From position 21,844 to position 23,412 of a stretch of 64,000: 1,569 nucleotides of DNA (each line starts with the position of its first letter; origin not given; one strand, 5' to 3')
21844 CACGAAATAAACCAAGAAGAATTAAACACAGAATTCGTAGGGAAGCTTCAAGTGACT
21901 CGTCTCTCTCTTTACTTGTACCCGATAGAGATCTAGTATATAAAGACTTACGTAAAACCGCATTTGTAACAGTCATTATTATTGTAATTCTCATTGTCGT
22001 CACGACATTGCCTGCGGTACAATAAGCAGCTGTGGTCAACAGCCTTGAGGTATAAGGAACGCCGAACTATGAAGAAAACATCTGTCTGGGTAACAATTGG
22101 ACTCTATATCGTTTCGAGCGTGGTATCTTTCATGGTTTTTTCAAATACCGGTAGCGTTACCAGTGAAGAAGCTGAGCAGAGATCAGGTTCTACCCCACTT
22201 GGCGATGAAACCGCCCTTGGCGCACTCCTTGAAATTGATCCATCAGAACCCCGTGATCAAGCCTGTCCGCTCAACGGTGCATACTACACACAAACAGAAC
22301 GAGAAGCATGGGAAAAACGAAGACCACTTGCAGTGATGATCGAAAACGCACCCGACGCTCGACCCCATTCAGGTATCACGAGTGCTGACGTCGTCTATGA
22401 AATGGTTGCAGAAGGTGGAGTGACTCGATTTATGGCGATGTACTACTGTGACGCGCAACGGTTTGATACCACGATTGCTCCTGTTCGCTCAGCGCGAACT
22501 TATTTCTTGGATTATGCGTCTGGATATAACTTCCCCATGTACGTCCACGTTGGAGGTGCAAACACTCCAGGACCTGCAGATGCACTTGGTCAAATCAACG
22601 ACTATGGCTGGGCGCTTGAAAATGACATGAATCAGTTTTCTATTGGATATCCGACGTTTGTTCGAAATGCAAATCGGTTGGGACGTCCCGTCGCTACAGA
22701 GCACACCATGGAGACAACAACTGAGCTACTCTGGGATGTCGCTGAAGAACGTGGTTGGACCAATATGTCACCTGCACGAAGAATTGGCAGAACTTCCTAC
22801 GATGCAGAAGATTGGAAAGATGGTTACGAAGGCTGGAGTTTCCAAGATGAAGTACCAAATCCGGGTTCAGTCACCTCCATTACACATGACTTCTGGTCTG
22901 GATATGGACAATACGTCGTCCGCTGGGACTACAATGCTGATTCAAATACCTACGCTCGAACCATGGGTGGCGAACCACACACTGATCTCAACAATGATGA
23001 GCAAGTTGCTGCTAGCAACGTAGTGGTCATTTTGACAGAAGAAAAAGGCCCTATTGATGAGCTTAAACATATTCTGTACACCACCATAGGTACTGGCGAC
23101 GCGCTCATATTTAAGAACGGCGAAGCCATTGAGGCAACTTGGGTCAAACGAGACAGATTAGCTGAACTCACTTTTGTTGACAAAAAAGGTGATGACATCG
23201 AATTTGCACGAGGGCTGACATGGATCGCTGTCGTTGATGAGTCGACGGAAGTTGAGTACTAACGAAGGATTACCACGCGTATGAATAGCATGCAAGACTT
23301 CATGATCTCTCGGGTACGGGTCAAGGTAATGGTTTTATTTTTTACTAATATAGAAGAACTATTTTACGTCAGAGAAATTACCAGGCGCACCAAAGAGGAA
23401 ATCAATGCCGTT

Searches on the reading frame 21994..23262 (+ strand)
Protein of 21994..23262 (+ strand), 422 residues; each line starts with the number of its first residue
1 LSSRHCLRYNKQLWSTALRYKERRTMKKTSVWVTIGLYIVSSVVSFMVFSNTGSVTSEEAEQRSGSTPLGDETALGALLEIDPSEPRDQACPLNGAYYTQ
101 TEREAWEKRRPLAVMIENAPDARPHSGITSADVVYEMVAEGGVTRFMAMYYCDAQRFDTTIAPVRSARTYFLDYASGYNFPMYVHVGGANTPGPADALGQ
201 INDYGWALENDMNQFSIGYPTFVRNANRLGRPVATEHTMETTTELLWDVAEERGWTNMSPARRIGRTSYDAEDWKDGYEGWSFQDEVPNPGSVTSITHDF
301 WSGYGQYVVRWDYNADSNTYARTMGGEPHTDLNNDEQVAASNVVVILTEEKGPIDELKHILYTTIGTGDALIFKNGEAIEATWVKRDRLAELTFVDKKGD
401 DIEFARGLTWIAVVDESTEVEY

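Call 20: search_protein_families(library=pfam, proteins=[window:21994-23262:+], max_evalue=0.01)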
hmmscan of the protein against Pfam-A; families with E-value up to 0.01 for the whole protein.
window:21994-23262:+ (422 aa): 2 families
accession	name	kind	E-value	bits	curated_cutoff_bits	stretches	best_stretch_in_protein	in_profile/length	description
PF11258.13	DUF3048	-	4.4e-33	115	25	1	104-255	9-147/148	Protein of unknown function (DUF3048) N-terminal domain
PF17479.7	DUF3048_C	-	3e-26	92.5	25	1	307-411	10-114/114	Protein of unknown function (DUF3048) C-terminal domain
